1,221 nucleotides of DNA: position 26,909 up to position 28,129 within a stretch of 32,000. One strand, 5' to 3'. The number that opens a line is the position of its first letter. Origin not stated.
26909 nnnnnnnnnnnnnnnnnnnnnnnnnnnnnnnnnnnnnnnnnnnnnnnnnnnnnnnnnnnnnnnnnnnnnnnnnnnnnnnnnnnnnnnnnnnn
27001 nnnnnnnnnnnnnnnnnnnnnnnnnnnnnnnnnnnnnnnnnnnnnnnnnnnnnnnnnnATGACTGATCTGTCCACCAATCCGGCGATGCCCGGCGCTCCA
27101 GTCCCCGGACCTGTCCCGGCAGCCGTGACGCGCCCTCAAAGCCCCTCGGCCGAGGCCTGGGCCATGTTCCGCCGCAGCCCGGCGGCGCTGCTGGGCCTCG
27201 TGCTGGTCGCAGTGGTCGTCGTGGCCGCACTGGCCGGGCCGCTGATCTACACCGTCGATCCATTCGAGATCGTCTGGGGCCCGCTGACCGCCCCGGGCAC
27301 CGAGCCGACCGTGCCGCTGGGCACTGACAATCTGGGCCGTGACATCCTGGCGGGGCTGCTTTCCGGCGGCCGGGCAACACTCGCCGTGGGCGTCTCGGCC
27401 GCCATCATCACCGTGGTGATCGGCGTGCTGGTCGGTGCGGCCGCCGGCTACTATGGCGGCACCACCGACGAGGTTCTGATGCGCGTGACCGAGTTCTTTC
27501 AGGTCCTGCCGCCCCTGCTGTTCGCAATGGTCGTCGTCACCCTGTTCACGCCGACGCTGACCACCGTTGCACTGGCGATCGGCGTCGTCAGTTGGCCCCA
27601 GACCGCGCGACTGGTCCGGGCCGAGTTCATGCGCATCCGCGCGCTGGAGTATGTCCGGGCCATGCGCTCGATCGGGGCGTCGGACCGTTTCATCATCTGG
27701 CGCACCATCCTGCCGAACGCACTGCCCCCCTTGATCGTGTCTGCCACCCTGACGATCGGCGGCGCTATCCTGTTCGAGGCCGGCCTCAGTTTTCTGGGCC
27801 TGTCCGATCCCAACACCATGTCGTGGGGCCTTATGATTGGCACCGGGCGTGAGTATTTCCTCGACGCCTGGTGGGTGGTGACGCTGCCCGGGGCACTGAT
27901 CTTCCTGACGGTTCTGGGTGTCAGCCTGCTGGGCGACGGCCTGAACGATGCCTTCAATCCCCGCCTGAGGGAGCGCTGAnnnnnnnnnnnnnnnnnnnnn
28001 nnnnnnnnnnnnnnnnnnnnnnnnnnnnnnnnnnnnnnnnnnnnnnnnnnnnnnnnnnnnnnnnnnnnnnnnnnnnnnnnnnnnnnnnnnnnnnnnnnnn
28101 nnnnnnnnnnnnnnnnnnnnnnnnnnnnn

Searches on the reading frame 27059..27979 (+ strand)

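Call 64: search_protein_families(library=pfam, proteins=[window:27059-27979:+], max_evalue=0.001)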
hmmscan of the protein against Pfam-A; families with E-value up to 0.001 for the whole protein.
window:27059-27979:+ (306 aa): 2 families
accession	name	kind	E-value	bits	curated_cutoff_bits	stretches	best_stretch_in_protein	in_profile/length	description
PF00528.27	BPD_transp_1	-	2.8e-30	105.9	26.4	1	122-304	1-183/184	Binding-protein-dependent transport system inner membrane component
PF12911.12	OppC_N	-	1.2e-09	38.3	23.9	1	28-70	1-43/53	N-terminal TM domain of oligopeptide transport permease C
